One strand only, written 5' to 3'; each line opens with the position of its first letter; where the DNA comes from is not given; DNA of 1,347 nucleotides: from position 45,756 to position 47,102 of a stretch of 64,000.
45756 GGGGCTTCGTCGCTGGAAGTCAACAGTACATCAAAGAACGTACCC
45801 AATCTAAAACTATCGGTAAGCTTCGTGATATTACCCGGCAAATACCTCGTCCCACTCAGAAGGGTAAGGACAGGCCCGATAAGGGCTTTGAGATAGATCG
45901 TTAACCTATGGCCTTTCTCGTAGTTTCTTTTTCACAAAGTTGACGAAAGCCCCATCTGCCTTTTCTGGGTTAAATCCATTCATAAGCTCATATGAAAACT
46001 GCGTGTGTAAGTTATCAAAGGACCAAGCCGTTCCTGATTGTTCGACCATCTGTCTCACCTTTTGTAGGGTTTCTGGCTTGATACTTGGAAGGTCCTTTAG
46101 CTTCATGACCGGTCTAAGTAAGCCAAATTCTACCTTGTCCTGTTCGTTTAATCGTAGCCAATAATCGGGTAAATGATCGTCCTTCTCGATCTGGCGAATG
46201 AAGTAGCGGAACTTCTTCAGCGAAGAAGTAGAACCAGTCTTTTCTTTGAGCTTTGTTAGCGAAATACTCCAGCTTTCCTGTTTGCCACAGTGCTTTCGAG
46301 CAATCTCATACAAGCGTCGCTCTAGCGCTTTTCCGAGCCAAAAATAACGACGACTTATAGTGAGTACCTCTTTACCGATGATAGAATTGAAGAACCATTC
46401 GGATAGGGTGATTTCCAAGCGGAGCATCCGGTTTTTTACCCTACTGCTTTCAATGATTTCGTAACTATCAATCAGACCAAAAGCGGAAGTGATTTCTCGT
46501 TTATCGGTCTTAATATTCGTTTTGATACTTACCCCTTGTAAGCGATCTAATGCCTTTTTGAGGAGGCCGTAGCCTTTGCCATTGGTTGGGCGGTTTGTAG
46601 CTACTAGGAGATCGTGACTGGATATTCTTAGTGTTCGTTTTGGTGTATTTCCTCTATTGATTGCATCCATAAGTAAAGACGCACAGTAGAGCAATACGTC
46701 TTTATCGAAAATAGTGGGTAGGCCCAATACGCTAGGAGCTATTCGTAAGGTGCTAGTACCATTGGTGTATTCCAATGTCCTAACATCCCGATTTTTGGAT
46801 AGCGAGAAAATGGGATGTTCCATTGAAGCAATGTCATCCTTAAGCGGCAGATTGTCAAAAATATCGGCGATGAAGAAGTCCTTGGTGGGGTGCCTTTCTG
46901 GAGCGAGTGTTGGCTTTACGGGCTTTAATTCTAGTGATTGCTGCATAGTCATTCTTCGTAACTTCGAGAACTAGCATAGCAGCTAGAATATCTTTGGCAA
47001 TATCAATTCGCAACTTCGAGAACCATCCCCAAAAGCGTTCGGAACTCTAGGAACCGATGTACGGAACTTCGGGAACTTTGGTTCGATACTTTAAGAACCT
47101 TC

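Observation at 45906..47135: RepA-type initiator with upstream iterons inside an integrated element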

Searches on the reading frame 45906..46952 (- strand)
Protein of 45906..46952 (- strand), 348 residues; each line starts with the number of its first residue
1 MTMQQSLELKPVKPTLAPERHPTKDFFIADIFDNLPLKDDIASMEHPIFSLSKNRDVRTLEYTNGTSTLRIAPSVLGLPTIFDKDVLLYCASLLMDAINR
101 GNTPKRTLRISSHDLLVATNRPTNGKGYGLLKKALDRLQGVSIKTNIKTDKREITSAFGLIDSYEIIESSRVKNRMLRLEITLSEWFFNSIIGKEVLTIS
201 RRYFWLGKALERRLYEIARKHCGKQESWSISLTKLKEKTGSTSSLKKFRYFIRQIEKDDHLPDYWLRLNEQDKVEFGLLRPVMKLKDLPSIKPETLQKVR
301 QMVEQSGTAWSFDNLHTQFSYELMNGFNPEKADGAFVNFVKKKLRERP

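Call 4: search_protein_families(library=pfam, proteins=[window:45906-46952:-], max_evalue=0.01)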
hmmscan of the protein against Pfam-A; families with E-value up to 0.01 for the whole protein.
window:45906-46952:- (348 aa): 1 family
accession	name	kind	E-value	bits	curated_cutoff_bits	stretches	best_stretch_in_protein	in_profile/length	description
PF10134.15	RPA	-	1.5e-83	280.3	27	1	38-266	1-228/228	Replication initiator protein A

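Call 5: search_protein_families(library=ncbifam, proteins=[window:45906-46952:-], max_evalue=0.01)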
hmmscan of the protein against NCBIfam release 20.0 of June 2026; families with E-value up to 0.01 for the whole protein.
window:45906-46952:- (348 aa): 1 family
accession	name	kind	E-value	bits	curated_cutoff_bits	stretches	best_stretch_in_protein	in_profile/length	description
NF000133.1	Erm32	exception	0.0081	15.7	550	0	17-74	129-185/280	23S rRNA (guanine(748)-N(1))-methyltransferase Erm(32)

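Call 13: search_dna_similar(query=window:45906-46952:-, collection=plasmids, mode=protein, max_rows=30)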
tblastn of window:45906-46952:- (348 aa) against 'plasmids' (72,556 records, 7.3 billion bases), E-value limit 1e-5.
Records with a match: 1146; places in all: 1281; records where one place covers at least 80% of the query: 392.
Best place of each record, by identity: <60% 1146.
By first word of the organism name: Pseudomonas 96; Sphingobium 93; Phaeobacter 74; Sphingomonas 56; Arsenophonus 46; Klebsiella 40; Paracoccus 36; Citrobacter 34; Sulfitobacter 24; Enterobacter 22; and 168 more.
By predicted mobility (MOB-suite, as given by PLSDB): non-mobilizable 544; conjugative 361; mobilizable 241.
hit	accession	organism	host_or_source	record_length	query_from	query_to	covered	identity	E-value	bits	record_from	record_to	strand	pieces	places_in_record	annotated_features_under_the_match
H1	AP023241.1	Methyloprofundus sp.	biofilm metagenome,metagenomic ...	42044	12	346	96%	46.8%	4e-90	301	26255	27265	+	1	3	plasmid replication initiator RepA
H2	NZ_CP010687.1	Phaeobacter piscinae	cell culture,rotifer aquaculture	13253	15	343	95%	47.6%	3e-76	261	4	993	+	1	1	none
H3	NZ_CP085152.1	Sulfitobacter dubius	cell culture,Sediment from the Channel ...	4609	15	343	95%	47.1%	2e-75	259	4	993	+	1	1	none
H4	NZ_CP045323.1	Roseivivax sp. THAF197b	pure culture,Surface of a polyethylene ...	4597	15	343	95%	47.1%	2e-75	259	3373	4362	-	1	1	replication initiator protein A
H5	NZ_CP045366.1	Roseivivax sp. THAF40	pure culture,Surface of a polyethylene ...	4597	15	343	95%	47.1%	2e-75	259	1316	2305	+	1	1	replication initiator protein A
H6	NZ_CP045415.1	Roseovarius sp. THAF8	pure culture,Surface of a polyethylene ...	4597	15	343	95%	47.1%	2e-75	259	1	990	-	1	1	none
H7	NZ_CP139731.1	Sulfitobacter faviae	Bacterial Culture,hydrothermal vent ...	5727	11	343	96%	45.3%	1e-71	248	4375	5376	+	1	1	replication initiator protein A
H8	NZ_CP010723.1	Phaeobacter piscinae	cell culture,fish larvae aquaculture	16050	16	347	95%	45.3%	6e-72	249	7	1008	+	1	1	replication initiator protein A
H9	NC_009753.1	Paracoccus methylutens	-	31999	16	343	94%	45.8%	3e-70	244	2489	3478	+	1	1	replication initiator protein A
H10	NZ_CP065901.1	Paracoccus marcusii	Cancer pagurus,whole ...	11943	15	343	95%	45.5%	1e-71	248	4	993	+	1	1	replication initiator protein A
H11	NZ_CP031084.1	Paracoccus yeei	Homo sapiens,single cell,eye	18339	15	343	95%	45.5%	1e-71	248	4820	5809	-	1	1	replication initiator protein A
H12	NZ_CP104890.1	Bartonella sp. HY761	pure-culture,feces of bat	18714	3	342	98%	43.9%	1e-72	251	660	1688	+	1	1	replication initiator protein A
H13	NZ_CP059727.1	Bartonella sp. HY038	bat,pure culture,feces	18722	3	342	98%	43.9%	1e-72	251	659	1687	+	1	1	replication initiator protein A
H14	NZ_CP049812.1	Pontibrevibacter nitratireducens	-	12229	10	347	97%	44.1%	3e-84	285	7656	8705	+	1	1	replication initiator protein A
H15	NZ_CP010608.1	Phaeobacter inhibens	cell culture,clam larvae aquaculture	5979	15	343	95%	45.2%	1e-70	246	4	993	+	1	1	replication initiator protein A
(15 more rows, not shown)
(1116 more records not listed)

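Call 14: find_related_loci(query=window:45906-46952:-, collection=genome_contigs, flank=10000)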
Query window:45906-46952:- (348 aa) in genome_contigs; peptide patterns used: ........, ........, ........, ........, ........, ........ (x = any residue, [..] = any of these).
126 stretches matched a pattern; 6 encode a relative of the query (tblastn E <= 1e-3); 6 distinct loci.
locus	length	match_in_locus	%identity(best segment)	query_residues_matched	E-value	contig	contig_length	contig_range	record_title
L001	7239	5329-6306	47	16-344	2e-93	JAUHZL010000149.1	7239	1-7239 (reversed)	MAG: Alphaproteobacteria bacterium isolate 4_bin.36 NODE_8936_length_7239_cov_5.875562, whole genome shotgun sequence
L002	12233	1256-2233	46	16-344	1e-92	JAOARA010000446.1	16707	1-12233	MAG: Roseicyclus sp. isolate McBI.24 contig_204720, whole genome shotgun sequence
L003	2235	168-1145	46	16-344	7e-97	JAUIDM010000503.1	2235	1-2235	MAG: Alphaproteobacteria bacterium isolate 7_bin.73 NODE_48454_length_2235_cov_1.644213, whole genome shotgun sequence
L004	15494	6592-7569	46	16-344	2e-92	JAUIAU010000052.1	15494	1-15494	MAG: Alphaproteobacteria bacterium isolate 5_bin.9 NODE_2867_length_15494_cov_12.578773, whole genome shotgun sequence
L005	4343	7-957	47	25-344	1e-89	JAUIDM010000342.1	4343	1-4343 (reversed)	MAG: Alphaproteobacteria bacterium isolate 7_bin.73 NODE_17943_length_4343_cov_1.589896, whole genome shotgun sequence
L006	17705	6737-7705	46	16-341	2e-87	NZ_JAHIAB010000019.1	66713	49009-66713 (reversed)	Pseudooceanicola endophyticus strain CBS1P-1 Scaffold19, whole genome shotgun sequence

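Call 15: find_homologous_proteins(query=window:45906-46952:-, max_evalue=1e-30)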
Query window:45906-46952:- (348 aa): 3416 proteins with E <= 1e-30 among 5958 candidates; the best 120 are listed.
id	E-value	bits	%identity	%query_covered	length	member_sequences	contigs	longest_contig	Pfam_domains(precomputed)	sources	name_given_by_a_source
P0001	2.0e-228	775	100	99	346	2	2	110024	PF10134.16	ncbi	ncbi:MAG: replication initiator protein A [Bacteroidota bacterium]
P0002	1.8e-197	673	87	99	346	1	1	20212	PF10134.16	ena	-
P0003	2.1e-178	611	76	99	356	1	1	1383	PF10134.16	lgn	-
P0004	4.5e-162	557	74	96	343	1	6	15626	PF10134.16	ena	-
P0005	1.0e-156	539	71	96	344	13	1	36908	PF10134.16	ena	-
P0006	1.1e-155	536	72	96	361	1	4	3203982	PF10134.16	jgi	jgi:plasmid replication initiation protein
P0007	2.2e-155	535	71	96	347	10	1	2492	PF10134.16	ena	-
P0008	2.5e-155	535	69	97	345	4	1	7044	PF10134.16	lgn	-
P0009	2.8e-155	535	70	96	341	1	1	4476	PF10134.16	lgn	-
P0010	7.4e-155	533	70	97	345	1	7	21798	PF10134.16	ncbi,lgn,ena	-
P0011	5.4e-154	530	71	96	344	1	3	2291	PF10134.16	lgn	-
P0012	6.5e-154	530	72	95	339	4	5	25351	PF10134.16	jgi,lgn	jgi:plasmid replication initiation protein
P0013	1.0e-153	529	70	96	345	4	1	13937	PF10134.16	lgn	-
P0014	1.3e-153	529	70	96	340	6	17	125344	PF10134.16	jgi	jgi:plasmid replication initiation protein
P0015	1.7e-153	529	70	96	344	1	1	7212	PF10134.16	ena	-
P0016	2.8e-153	528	68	97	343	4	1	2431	PF10134.16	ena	-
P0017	3.8e-153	528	70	96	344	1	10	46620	PF10134.16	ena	-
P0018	5.8e-153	527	70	96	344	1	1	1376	PF10134.16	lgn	-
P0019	5.8e-153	527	70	96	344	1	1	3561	PF10134.16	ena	-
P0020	1.0e-152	526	70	96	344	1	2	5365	PF10134.16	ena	-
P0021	2.1e-152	525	70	95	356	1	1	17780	PF10134.16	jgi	-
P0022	2.3e-152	525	69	97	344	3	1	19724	PF10134.16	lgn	-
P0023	3.7e-152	524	70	96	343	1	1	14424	PF10134.16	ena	-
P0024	4.5e-152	524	69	96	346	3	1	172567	PF10134.16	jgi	jgi:plasmid replication initiation protein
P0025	6.2e-152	524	68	97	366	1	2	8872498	PF10134.16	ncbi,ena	-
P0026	9.7e-152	523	69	100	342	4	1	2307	PF10134.16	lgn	-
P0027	2.2e-151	522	90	75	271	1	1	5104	PF10134.16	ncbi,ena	-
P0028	2.5e-151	522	70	95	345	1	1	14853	PF10134.16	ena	-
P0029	6.5e-151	520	69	98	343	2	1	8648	PF10134.16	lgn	-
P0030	1.8e-150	519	68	96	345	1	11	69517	PF10134.16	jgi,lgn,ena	jgi:plasmid replication initiation protein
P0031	2.0e-150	519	67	96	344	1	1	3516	PF10134.16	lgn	-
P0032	3.1e-150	518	70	95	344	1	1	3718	PF10134.16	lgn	-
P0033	3.1e-150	518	71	95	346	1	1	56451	PF10134.16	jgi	jgi:plasmid replication initiation protein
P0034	1.4e-149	516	69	96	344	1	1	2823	PF10134.16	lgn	-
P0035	1.5e-149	516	68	96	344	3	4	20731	PF10134.16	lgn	-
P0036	1.5e-149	516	69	96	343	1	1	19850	PF10134.16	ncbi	-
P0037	1.9e-149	515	68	99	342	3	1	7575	PF10134.16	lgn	-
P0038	2.3e-149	515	68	96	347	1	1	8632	PF10134.16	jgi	-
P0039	2.7e-149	515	68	95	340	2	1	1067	PF10134.16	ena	-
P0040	3.1e-149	515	69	96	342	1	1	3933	PF10134.16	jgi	-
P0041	3.4e-149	515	67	96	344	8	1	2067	PF10134.16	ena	-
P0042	7.6e-149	513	68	96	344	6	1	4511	PF10134.16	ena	-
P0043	1.3e-148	513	68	96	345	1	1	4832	PF10134.16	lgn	-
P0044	1.8e-148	512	68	96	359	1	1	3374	PF10134.16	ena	-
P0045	2.6e-148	512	69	96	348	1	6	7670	PF10134.16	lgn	-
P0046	3.3e-148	511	69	95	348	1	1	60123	PF10134.16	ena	-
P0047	9.1e-148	510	68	97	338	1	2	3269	PF10134.16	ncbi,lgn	ncbi:MAG: replication initiator protein A [Bacteroidota bacterium]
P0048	9.6e-148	510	67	97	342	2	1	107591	PF10134.16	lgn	-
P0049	1.3e-147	509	68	97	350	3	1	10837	PF10134.16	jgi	jgi:hypothetical protein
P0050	1.3e-147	509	66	96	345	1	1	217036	PF10134.16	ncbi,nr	ncbi:MAG: replication initiator protein A [Chitinophagales bacterium]|nr:replication initiator prote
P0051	4.2e-147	508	66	100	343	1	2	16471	PF10134.16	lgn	-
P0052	4.8e-147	508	67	96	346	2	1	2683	PF10134.16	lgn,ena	-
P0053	5.1e-147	507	67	97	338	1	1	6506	PF10134.16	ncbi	ncbi:MAG: replication initiator protein A [Bacteroidota bacterium]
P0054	8.8e-147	507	69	95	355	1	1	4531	PF10134.16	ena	-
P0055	1.6e-146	506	67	98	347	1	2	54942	PF10134.16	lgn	-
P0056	1.7e-146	506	68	96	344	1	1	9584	PF10134.16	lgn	-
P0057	1.9e-146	506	67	97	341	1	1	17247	PF10134.16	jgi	jgi:plasmid replication initiation protein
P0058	3.3e-146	505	67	97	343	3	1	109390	PF10134.16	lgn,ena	-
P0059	4.5e-146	504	68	96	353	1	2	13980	PF10134.16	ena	-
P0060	1.1e-145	503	66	97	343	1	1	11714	PF10134.16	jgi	jgi:plasmid replication initiation protein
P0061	1.5e-145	503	67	96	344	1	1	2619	PF10134.16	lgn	-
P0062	1.7e-145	502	65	97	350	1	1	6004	PF10134.16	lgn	-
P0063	1.8e-145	502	69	95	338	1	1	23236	PF10134.16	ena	-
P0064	1.8e-145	502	67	96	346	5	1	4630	PF10134.16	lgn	-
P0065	2.0e-145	502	67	94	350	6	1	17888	PF10134.16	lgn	-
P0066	2.6e-145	502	68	95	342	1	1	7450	PF10134.16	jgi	-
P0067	7.8e-145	500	67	95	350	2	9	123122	PF10134.16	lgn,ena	-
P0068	2.1e-144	499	66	96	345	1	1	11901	PF10134.16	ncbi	-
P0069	2.2e-144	499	67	96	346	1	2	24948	PF10134.16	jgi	jgi:plasmid replication initiation protein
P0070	1.7e-143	496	65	98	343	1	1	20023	PF10134.16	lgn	-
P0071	2.6e-143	495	67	96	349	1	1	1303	PF10134.16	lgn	-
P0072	2.9e-143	495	67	96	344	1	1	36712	PF10134.16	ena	-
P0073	3.7e-143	495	66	95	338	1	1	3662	PF10134.16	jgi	jgi:plasmid replication initiation protein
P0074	4.0e-143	495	65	96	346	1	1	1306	PF10134.16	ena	-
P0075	6.6e-143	494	65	97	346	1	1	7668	PF10134.16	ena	-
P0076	1.1e-142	493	66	96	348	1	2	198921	PF10134.16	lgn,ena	-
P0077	1.2e-142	493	65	97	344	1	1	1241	PF10134.16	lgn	-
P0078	1.5e-142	493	66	95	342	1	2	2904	PF10134.16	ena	-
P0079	1.8e-142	493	61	99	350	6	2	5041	PF10134.16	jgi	jgi:plasmid replication initiation protein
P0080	2.8e-142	492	64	95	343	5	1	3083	PF10134.16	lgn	-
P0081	4.0e-142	491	66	95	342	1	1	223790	PF10134.16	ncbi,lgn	ncbi:MAG: replication initiator protein A [Saprospiraceae bacterium]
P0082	7.5e-142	490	65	96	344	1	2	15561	PF10134.16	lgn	-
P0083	7.5e-142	490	65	96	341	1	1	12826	PF10134.16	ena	-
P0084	8.8e-142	490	65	96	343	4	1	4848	PF10134.16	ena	-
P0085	1.4e-141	490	65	96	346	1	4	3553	PF10134.16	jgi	jgi:plasmid replication initiation protein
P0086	1.5e-141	489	64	97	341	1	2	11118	PF10134.16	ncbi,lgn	ncbi:MAG: replication initiator protein A [Bacteroidota bacterium]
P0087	2.3e-141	489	64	96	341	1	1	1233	PF10134.16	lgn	-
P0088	5.8e-141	488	63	97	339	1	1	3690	PF10134.16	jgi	-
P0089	1.5e-140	486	65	94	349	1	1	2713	PF10134.16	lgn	-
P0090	1.5e-140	486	66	96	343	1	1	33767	PF10134.16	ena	-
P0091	1.6e-140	486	63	97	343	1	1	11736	PF10134.16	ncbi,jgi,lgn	jgi:plasmid replication initiation protein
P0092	3.6e-140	485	65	96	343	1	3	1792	PF10134.16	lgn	-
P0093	1.5e-139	483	64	97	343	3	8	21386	PF10134.16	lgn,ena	-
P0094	1.8e-139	483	65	96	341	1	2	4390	PF10134.16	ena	-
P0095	1.1e-138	480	64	96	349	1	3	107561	PF10134.16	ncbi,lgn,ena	-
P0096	1.2e-138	480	63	96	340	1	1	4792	PF10134.16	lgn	-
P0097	1.2e-138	480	64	95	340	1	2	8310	PF10134.16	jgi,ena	-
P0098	2.0e-138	479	65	96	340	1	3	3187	PF10134.16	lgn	-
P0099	2.5e-138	479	62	96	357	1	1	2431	PF10134.16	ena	-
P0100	5.1e-138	478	63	96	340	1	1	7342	PF10134.16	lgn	-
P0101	1.1e-137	477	63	97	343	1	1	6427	PF10134.16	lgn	-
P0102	1.1e-137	477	64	96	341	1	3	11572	PF10134.16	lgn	-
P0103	1.8e-137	476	62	95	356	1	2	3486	PF10134.16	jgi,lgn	jgi:plasmid replication initiation protein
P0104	3.3e-137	475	64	99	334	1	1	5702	PF10134.16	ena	-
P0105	8.7e-137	474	62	95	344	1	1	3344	PF10134.16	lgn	-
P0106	1.0e-136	474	63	96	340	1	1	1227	PF10134.16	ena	-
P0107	1.0e-136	474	63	96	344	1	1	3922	PF10134.16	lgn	-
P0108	1.2e-136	473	63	98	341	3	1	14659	PF10134.16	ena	-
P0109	2.5e-136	472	64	95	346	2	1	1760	PF10134.16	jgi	-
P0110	2.6e-136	472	62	96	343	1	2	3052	PF10134.16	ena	-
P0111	2.8e-136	472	62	96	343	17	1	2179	PF10134.16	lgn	-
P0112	5.0e-136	471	62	96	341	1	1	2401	PF10134.16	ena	-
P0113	5.1e-136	471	63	96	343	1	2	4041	PF10134.16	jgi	jgi:plasmid replication initiation protein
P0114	1.4e-135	470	64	95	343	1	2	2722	PF10134.16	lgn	-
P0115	1.7e-135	470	63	96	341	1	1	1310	PF10134.16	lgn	-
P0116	1.7e-135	470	63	96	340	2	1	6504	PF10134.16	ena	-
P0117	2.1e-135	469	64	96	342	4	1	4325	PF10134.16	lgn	-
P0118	4.4e-135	468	62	96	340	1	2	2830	PF10134.16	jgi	-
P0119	6.3e-135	468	62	94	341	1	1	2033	PF10134.16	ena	-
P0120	9.8e-135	467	62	96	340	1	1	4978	PF10134.16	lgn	-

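Call 17: find_encoding_contigs(protein=P0002, flank=10000, max_places=2)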
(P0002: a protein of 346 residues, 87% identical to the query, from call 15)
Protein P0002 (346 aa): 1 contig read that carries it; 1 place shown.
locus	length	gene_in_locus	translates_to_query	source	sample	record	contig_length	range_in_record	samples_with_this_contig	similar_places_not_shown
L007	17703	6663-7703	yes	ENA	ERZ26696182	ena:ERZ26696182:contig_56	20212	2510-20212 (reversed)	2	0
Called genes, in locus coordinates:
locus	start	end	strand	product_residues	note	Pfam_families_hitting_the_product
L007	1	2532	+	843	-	?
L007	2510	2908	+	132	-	-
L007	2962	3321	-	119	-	PF00436:SSB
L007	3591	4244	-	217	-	PF12686:DUF3800 (weak)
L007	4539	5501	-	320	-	PF13155:Toprim_2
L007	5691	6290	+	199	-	-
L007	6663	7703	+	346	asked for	PF10134:RPA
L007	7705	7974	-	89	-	-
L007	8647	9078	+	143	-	-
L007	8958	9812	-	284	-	-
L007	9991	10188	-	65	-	-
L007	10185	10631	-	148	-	PF12728:HTH_17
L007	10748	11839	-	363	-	PF01050:MannoseP_isomer (faint), PF07883:Cupin_2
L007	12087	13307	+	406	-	PF13565:HTH_32, PF00665:rve, PF13683:rve_3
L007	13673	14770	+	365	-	-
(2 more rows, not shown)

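Call 18: find_encoding_contigs(protein=P0006, flank=10000, max_places=3)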
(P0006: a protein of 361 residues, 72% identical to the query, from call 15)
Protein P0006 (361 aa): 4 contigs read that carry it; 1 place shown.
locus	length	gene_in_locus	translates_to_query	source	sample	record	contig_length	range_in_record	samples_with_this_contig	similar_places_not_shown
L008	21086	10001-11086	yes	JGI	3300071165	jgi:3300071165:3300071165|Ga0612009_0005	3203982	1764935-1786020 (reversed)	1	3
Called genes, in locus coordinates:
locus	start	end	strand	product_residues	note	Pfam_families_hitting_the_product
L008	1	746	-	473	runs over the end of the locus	-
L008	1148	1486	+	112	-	-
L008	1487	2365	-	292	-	PF00196:GerE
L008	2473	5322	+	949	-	PF08751:TrwC, PF01443:Viral_helicase1 (faint), PF13245:AAA_19, PF13604:AAA_30, PF22232:TraI_hel_assoc_N (weak)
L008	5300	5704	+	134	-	-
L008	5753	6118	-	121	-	PF00436:SSB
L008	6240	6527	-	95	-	PF27190:KlcB_3rd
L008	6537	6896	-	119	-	PF21781:DUF6876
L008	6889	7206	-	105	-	-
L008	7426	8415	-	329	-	PF01807:Zn_ribbon_DnaG (weak), PF13155:Toprim_2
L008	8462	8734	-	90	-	-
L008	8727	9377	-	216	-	PF01656:CbiA, PF02374:ArsA_ATPase (faint), PF09140:MipZ (faint), PF10609:ParA, PF13614:AAA_31 (weak)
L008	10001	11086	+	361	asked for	PF10134:RPA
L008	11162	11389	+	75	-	-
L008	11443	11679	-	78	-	-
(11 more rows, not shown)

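Call 19: find_encoding_contigs(protein=P0025, flank=10000, max_places=2)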
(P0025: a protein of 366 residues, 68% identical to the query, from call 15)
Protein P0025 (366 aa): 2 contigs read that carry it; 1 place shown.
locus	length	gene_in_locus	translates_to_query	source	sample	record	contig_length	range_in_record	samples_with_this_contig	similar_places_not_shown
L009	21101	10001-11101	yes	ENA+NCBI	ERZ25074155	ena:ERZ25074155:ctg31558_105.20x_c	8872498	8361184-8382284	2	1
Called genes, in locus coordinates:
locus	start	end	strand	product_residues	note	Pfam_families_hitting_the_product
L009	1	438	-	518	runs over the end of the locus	PF22483:Mu-transpos_C_2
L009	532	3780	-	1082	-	PF18962:Por_Secre_tail (faint), PF13573:SprB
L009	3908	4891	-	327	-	-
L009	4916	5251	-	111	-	-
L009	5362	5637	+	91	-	-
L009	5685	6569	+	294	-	PF07592:DDE_Tnp_ISAZ013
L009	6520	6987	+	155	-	PF00805:Pentapeptide, PF13576:Pentapeptide_3 (faint), PF13599:Pentapeptide_4 (weak), PF00805:Pentapeptide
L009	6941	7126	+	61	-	-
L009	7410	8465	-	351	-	PF01807:Zn_ribbon_DnaG (weak), PF01751:Toprim (faint), PF13155:Toprim_2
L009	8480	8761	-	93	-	-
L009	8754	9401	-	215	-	PF01656:CbiA, PF02374:ArsA_ATPase (faint), PF10609:ParA, PF13614:AAA_31 (faint)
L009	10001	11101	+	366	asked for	PF10134:RPA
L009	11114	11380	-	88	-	-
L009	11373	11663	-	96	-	PF12728:HTH_17 (weak)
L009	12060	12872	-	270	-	PF13640:2OG-FeII_Oxy_3, PF13661:2OG-FeII_Oxy_4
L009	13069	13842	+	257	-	PF18962:Por_Secre_tail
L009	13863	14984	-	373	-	PF12146:Hydrolase_4 (weak), PF00561:Abhydrolase_1 (weak)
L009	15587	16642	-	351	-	PF01548:DEDD_Tnp_IS110 (weak), PF02371:Transposase_20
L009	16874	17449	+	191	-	-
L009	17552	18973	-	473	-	PF00144:Beta-lactamase, PF13181:TPR_8 (faint), PF13432:TPR_16 (weak), PF00515:TPR_1 (weak), PF07719:TPR_2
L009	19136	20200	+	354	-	PF06580:His_kinase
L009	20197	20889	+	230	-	PF00072:Response_reg, PF04397:LytTR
